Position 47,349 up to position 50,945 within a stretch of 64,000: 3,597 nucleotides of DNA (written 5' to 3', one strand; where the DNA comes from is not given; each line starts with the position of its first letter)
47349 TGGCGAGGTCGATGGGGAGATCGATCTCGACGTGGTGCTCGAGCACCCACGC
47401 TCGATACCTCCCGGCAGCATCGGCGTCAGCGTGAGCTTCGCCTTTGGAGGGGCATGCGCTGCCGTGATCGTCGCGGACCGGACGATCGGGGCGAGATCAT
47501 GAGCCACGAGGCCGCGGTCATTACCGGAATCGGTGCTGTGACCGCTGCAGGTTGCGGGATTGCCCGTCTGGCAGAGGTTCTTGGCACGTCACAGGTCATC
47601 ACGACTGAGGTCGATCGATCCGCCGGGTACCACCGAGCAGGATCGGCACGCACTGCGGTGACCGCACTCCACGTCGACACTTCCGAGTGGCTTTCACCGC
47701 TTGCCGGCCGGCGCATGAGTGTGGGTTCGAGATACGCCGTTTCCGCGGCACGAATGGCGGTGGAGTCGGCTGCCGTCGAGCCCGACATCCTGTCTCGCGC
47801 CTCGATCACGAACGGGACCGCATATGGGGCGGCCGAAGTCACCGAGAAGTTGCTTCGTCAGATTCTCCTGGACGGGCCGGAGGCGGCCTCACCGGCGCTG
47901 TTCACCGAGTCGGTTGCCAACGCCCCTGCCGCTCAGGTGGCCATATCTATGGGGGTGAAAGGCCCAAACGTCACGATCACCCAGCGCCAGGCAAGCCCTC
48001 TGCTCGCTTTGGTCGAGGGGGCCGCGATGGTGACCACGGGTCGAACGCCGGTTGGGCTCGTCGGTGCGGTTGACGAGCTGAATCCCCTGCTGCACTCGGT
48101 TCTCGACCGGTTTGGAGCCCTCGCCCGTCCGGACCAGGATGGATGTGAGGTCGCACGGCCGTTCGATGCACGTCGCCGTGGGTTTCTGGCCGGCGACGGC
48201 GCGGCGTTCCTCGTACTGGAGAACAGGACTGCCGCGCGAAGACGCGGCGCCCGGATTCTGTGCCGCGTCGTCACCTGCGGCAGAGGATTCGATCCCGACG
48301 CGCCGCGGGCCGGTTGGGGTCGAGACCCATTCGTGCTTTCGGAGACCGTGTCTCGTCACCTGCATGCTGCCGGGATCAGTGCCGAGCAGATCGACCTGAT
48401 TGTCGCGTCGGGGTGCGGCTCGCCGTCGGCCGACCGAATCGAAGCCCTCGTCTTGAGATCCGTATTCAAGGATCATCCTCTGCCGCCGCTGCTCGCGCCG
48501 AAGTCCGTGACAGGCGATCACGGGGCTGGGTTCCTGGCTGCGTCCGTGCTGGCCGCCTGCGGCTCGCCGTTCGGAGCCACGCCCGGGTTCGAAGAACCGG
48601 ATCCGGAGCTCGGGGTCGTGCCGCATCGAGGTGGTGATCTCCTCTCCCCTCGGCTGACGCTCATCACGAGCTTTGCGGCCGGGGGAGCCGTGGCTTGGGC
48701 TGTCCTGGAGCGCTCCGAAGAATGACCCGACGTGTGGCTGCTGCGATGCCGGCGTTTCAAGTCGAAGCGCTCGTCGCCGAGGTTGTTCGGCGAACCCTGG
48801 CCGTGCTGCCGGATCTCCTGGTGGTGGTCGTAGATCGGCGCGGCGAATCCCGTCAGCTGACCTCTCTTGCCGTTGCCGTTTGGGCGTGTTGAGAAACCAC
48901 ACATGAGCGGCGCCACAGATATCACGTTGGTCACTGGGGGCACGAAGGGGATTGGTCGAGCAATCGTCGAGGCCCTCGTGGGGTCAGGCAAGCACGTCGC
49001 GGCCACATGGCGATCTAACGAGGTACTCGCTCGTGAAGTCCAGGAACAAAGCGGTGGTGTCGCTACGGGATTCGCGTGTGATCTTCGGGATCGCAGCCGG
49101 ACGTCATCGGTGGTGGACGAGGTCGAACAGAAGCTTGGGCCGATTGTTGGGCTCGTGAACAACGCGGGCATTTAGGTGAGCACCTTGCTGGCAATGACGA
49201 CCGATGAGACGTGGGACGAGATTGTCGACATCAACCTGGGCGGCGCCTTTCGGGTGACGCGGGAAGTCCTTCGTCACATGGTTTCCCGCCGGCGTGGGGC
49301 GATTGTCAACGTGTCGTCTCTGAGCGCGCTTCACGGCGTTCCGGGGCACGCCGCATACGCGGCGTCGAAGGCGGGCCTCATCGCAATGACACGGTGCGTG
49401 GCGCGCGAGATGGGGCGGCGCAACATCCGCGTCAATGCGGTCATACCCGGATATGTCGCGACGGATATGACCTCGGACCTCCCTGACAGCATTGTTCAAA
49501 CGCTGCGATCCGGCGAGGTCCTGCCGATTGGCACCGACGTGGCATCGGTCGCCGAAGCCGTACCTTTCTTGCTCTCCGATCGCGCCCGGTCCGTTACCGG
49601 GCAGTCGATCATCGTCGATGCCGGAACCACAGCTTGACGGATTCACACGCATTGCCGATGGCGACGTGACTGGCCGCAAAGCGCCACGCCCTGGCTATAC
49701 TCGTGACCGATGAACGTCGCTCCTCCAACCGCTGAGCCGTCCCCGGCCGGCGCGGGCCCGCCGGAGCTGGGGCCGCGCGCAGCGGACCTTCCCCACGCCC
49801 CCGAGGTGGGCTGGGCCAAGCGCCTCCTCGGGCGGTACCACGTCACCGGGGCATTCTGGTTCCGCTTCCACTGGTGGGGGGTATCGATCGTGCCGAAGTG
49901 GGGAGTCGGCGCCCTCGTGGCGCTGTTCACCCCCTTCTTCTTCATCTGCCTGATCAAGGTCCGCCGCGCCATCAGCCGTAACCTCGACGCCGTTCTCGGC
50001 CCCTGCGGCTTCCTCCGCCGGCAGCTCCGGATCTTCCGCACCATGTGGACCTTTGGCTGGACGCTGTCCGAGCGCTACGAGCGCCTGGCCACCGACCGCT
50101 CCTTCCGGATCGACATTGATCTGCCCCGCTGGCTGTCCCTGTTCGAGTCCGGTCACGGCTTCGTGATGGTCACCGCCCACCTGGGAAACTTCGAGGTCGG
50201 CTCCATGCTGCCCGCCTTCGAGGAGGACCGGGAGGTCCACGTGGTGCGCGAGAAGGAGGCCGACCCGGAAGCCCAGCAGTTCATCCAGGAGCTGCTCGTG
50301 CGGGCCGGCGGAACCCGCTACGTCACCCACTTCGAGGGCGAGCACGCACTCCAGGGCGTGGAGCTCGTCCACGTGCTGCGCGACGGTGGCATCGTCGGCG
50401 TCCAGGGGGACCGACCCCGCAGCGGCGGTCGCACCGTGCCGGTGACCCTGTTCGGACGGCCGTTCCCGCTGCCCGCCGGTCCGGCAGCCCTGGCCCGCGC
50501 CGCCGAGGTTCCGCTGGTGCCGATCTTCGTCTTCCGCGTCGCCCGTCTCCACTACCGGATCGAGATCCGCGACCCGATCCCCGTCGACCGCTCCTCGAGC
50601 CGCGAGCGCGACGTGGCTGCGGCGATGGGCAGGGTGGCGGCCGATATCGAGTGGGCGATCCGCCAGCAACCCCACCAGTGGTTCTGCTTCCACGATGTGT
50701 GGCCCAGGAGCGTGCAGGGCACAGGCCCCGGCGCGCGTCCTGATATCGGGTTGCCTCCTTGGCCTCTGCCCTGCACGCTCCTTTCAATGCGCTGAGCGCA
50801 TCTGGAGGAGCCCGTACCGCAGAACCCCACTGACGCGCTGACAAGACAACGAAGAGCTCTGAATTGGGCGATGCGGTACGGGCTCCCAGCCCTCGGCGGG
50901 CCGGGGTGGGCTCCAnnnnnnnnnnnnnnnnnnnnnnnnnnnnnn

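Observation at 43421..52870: Orphan ACP-dependent KS/CLF-type acyl-chain cluster with an LpxL-type acyltransferase, two SAM methyltransferases and a B12-radical-SAM enzyme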

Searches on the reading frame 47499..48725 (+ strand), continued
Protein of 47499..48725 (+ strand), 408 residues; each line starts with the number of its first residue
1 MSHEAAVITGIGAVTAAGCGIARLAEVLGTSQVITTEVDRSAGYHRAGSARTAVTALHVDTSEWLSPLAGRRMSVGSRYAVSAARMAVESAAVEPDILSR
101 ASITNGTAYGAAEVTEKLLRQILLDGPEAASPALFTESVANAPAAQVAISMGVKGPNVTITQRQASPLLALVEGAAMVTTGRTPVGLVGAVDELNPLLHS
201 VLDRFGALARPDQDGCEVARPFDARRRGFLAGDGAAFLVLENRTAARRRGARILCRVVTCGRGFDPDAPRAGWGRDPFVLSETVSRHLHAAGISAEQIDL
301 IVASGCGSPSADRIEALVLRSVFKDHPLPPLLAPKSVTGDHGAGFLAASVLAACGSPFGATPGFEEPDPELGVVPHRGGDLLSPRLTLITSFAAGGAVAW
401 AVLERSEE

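Call 37: search_protein_families(library=ncbifam, proteins=[window:47499-48725:+, L006:12001-12735:+, L006:2773-3720:-], max_evalue=0.001)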
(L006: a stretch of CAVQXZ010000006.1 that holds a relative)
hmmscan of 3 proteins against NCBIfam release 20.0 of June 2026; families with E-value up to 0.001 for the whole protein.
window:47499-48725:+ (408 aa): 20 families
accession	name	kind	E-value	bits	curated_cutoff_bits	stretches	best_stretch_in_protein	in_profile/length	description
TIGR03150.1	fabF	equivalog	3.2e-44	151.2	493.75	1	6-399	3-402/407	beta-ketoacyl-ACP synthase II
NF005589.0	PRK07314.1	subfamily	1.8e-39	135.7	387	1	3-405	3-411/413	beta-ketoacyl-ACP synthase II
NF005490.0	PRK07103.1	equivalog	4.6e-32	111.6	445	1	3-342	3-344/414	polyketide beta-ketoacyl:acyl carrier protein synthase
NF004970.0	PRK06333.1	subfamily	1.3e-31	109.9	525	1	2-370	2-384/424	beta-ketoacyl-ACP synthase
NF004618.0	PRK05952.1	equivalog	2.7e-25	89.1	455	1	84-404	65-381/384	beta-ketoacyl-ACP synthase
NF006434.0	PRK08722.1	equivalog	3.8e-25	88.6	759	1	1-320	1-320/414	beta-ketoacyl-ACP synthase II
NF006587.0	PRK09116.1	equivalog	7.5e-25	87.5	470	1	6-340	4-335/408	beta-ketoacyl-ACP synthase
NF006274.0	PRK08439.1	equivalog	1.2e-23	83.6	621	1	7-340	5-335/406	beta-ketoacyl-ACP synthase II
NF058662.1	cispenta_AmcF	equivalog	1.9e-23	83.1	325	1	7-339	3-298/369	cispentacin biosynthesis acyltransferase subunit AmcF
NF005935.0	PRK07967.1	equivalog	2.9e-22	79.1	630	1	6-340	4-332/406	beta-ketoacyl-ACP synthase I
NF005076.0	PRK06501.1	equivalog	3e-22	79.1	629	1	83-404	89-421/425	beta-ketoacyl-ACP synthase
NF005916.1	PRK07910.1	equivalog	5.1e-19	68.5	560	1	56-344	63-350/418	KasA/KasB family beta-ketoacyl-ACP synthase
NF006618.0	PRK09185.1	subfamily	6.2e-17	61.7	407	1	6-348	5-332/394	beta-ketoacyl-ACP synthase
NF005084.0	PRK06519.1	equivalog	1.9e-12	47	320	1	82-320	97-320/397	beta-ketoacyl-ACP synthase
NF045894.1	PKS_plus_SDR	equivalog_domain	1.3e-10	39.6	1740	1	72-323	86-327/1515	type I polyketide synthase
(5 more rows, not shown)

L006:12001-12735:+ (244 aa): 232 families (the best 25 are shown)
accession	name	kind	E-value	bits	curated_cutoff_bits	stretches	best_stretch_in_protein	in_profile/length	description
TIGR01830.1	3oxo_ACP_reduc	equivalog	3.5e-68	229.9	297.75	1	9-241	2-237/239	3-oxoacyl-[acyl-carrier-protein] reductase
NF009466.0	PRK12826.1-2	subfamily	5.3e-61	206.2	222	1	7-242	5-244/248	3-oxoacyl-ACP reductase FabG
NF004197.0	PRK05653.1-1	equivalog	9.4e-59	199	332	1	6-242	8-246/249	3-oxoacyl-ACP reductase FabG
NF053542.1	FlxB_rubin_SDR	equivalog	1.1e-54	185.7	340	1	7-241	2-238/239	flexirubin biosynthesis SDR family reductase FlxB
NF004198.0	PRK05653.1-3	equivalog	2.2e-54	184.5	296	1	7-241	9-245/248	3-oxoacyl-ACP reductase FabG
NF009464.0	PRK12824.1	subfamily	1e-52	179.3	269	1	6-241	3-241/245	3-oxoacyl-ACP reductase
NF005559.1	PRK07231.1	subfamily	1.3e-51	175.5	215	1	7-243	6-248/249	glucose 1-dehydrogenase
TIGR01829.1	AcAcCoA_reduct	subfamily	1.4e-51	175.5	302.1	1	7-242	2-240/242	acetoacetyl-CoA reductase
NF004199.0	PRK05653.1-4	equivalog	6.2e-51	173.4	301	1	7-241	7-244/247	3-oxoacyl-ACP reductase FabG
NF005067.0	PRK06484.1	equivalog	1.2e-50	172.5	713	1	5-243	9-252/524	short chain dehydrogenase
NF009093.0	PRK12429.1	subfamily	9.2e-50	169.3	258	1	6-243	6-257/259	3-hydroxybutyrate dehydrogenase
NF004200.0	PRK05653.1-5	equivalog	2.6e-49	167.9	273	1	8-241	5-240/242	3-oxoacyl-ACP reductase FabG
NF040605.2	mycolic_FabG1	exception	6e-49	167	420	1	8-242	4-229/233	3-oxoacyl-ACP reductase FabG1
NF004791.0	PRK06138.1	equivalog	5.5e-48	163.5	312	1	6-244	6-251/252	SDR family oxidoreductase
TIGR01963.1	PHB_DH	subfamily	1.2e-47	162.3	307.05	1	8-244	4-254/255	3-hydroxybutyrate dehydrogenase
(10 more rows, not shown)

L006:2773-3720:- (315 aa): 1 family
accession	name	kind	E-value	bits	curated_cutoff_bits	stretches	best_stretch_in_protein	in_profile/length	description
TIGR04444.1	chori_FkbO_Hyg5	subfamily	1.8e-39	135.9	325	1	54-312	64-310/311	FkbO/Hyg5 family chorismatase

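Call 38: search_solved_structures(query=window:47499-48725:+, max_evalue=1e-10)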
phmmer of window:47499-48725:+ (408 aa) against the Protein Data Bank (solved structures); distinct sequences matched with E-value up to 1e-10: 73 (the best 60 are shown).
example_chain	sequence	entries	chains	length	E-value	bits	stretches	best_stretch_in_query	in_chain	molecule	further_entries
1j3n_A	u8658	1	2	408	3.5e-34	121.7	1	6-397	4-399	3-oxoacyl-(acyl-carrier protein) synthase II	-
6kxd_A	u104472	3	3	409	1.2e-30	110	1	5-380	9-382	Ketosynthase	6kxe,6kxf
9s5h_B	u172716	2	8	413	5e-28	101.5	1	5-375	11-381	3-oxoacyl-(Acyl-carrier-protein) synthase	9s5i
4r8e_A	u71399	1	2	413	2.2e-27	99.3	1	1-398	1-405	3-oxoacyl-[acyl-carrier-protein] synthase 2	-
9lpl_A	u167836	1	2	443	4.1e-27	98.5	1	5-399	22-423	3-oxoacyl-[acyl-carrier-protein] synthase 2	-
2gfv_A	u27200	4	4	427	5.1e-27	98.1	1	5-398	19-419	3-oxoacyl-[acyl-carrier-protein] synthase 2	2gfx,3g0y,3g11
4ls6_A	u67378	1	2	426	5.7e-27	98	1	4-371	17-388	3-oxoacyl-[acyl-carrier-protein] synthase 2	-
4jrh_A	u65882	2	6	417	1.6e-26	96.5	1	1-401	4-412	3-oxoacyl-[acyl-carrier-protein] synthase 2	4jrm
4ls5_A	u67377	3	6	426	2.2e-26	96.1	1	4-371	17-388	3-oxoacyl-[acyl-carrier-protein] synthase 2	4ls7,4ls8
6okg_A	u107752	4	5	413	3.9e-26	95.2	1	2-398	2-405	3-oxoacyl-[acyl-carrier-protein] synthase 2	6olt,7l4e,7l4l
1e5m_A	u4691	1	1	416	4.6e-26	95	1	5-396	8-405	BETA KETOACYL ACYL CARRIER PROTEIN SYNTHASE II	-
3hnz_A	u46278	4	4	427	4.9e-26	94.9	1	5-398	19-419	3-oxoacyl-[acyl-carrier-protein] synthase 2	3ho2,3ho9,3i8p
2gfw_A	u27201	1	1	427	6.9e-26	94.4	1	5-398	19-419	3-oxoacyl-[acyl-carrier-protein] synthase 2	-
1b3n_A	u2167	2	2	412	6.9e-26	94.4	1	6-398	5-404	PROTEIN (KETOACYL ACYL CARRIER PROTEIN SYNTHASE 2) | BETA-KETOACYL ACP SYNTHASE II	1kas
2gqd_A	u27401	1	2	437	1.4e-25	93.4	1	4-402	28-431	3-oxoacyl-[acyl-carrier-protein] synthase 2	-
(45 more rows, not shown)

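Call 41: find_encoding_contigs(protein=P0015, flank=5000, max_places=3)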
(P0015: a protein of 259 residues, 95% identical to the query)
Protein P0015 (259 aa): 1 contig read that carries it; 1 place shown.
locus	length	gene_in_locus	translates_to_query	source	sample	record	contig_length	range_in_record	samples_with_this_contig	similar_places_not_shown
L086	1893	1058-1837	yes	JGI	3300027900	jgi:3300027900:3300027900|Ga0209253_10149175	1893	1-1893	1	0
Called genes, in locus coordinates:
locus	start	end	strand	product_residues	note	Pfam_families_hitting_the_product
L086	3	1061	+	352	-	?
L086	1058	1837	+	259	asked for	PF00109:ketoacyl-synt, PF13723:Ketoacyl-synt_2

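Call 42: find_encoding_contigs(protein=P0006, flank=5000, max_places=3)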
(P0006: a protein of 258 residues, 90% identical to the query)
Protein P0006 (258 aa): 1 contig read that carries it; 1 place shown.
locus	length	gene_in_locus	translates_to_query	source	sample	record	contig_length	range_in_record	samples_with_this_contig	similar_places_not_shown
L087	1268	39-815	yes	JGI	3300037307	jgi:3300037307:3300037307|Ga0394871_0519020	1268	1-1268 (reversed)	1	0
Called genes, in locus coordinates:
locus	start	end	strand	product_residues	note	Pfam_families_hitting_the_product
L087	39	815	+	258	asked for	PF00109:ketoacyl-synt, PF02801:Ketoacyl-synt_C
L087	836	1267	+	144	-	?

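Call 58: search_protein_families(library=pfam, proteins=[L006:18827-19720:-], max_evalue=10)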
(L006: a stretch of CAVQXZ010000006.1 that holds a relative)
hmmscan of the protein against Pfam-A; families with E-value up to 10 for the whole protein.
L006:18827-19720:- (297 aa): 5 families
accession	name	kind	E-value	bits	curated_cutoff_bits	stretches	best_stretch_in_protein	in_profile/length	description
PF22818.2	ApeI-like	-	0.0014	19.3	28.5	1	53-117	21-85/119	ApeI dehydratase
PF21089.3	PKS_DH_N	-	0.0044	17.4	27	1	66-128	36-100/103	Polyketide synthase dehydratase domain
PF22817.2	ApeP-like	-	0.068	13.2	27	1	168-248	10-92/158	ApeP dehydratase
PF07977.19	FabA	-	0.079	13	23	1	54-74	33-53/138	FabA-like domain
PF17445.7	Mfa1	-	0.14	12.6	25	1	21-45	14-38/40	Mating factor A1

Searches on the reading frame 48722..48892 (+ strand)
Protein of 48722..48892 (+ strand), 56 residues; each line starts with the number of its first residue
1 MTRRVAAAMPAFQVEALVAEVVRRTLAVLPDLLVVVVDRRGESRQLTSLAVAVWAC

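Call 6: search_protein_families(library=pfam, proteins=[window:48722-48892:+], max_evalue=0.01)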
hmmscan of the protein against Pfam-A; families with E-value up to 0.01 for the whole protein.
window:48722-48892:+ (56 aa): 0 families

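Call 79: list_cluster_members(proteins=[window:48722-48892:+, window:49176-49634:+, window:45741-45920:-, window:49710-50795:+, window:42661-43254:+, window:44964-45722:+, window:47499-48725:+])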
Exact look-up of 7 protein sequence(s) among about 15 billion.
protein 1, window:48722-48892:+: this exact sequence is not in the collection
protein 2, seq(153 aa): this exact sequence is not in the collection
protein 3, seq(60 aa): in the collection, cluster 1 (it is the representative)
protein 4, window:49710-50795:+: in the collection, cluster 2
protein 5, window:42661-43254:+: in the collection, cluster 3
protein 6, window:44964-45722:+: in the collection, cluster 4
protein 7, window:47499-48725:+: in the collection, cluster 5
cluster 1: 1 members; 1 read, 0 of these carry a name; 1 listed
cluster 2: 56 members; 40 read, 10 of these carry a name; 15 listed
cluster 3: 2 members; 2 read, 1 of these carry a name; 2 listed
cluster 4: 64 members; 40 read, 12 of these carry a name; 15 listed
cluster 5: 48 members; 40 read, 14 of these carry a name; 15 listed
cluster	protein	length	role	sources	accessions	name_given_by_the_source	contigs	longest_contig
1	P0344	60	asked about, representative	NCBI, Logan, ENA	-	-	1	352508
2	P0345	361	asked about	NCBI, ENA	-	-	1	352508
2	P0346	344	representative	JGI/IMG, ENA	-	-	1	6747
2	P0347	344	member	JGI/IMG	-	lauroyl/myristoyl acyltransferase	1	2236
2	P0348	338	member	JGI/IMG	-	phosphatidylinositol dimannoside acyltransferase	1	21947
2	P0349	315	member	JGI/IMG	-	lauroyl/myristoyl acyltransferase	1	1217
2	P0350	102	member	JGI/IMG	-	lauroyl/myristoyl acyltransferase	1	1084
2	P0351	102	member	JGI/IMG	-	lauroyl/myristoyl acyltransferase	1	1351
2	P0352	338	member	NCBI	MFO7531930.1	MAG: lysophospholipid acyltransferase family protein [Candidatus Limnocylindrales ...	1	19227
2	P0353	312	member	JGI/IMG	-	lauroyl/myristoyl acyltransferase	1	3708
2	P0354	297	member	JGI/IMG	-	lauroyl/myristoyl acyltransferase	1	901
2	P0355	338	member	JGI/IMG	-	lauroyl/myristoyl acyltransferase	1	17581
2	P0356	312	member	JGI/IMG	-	lauroyl/myristoyl acyltransferase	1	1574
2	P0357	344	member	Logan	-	-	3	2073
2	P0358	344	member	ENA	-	-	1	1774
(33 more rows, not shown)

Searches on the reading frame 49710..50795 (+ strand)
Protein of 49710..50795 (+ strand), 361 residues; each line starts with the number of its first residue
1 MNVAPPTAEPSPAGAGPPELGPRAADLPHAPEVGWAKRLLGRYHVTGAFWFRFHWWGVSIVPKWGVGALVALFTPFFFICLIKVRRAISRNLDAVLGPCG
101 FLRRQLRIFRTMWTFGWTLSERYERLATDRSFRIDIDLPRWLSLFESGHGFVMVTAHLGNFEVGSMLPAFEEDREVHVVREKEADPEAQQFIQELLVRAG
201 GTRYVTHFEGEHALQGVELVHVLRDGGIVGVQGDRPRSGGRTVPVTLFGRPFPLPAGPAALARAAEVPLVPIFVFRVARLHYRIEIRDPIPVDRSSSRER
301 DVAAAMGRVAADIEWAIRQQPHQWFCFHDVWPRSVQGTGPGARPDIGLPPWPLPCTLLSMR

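Call 6: search_protein_families(library=pfam, proteins=[window:49710-50795:+], max_evalue=0.01)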
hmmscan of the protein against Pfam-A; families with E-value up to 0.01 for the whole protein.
window:49710-50795:+ (361 aa): 1 family
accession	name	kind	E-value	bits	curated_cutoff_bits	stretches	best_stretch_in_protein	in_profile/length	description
PF03279.18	Lip_A_acyltrans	-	9e-15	55.1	22.3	1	49-331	17-293/295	Bacterial lipid A biosynthesis acyltransferase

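Call 37: search_protein_families(library=ncbifam, proteins=[window:49710-50795:+], max_evalue=0.001)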
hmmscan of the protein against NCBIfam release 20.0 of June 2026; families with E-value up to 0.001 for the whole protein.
window:49710-50795:+ (361 aa): 9 families
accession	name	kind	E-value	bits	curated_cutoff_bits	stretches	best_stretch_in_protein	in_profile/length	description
NF005919.0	PRK07920.1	equivalog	3e-20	72.5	209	1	51-334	15-296/311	phosphatidylinositol mannoside acyltransferase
NF005120.0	PRK06553.1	equivalog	2.9e-19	69.5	273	1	139-331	122-306/308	lipid A biosynthesis lauroyl acyltransferase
NF006270.0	PRK08419.1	equivalog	4.6e-14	52.4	248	1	144-331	108-288/298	lipid A biosynthesis lauroyl acyltransferase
NF006487.0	PRK08905.1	equivalog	1.8e-09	37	281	1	145-325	98-267/290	lysophospholipid acyltransferase family protein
NF006437.0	PRK08733.1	equivalog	3.2e-08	33.1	540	1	147-337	124-300/306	LpxL/LpxP family Kdo(2)-lipid IV(A) lauroyl/palmitoleoyl acyltransferase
TIGR02207.1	lipid_A_htrB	subfamily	5.6e-08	32.5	297.8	1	146-329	117-289/303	LpxL/LpxP family Kdo(2)-lipid IV(A) lauroyl/palmitoleoyl acyltransferase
NF004569.0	PRK05906.1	equivalog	3e-06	26.3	439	1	220-335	203-316/454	lipid A biosynthesis lauroyl acyltransferase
NF005150.0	PRK06628.1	equivalog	2.4e-05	23.9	350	1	148-331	113-288/290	lipid A biosynthesis lauroyl acyltransferase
NF006438.0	PRK08734.1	equivalog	0.00014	21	363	1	146-251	110-208/305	lauroyl acyltransferase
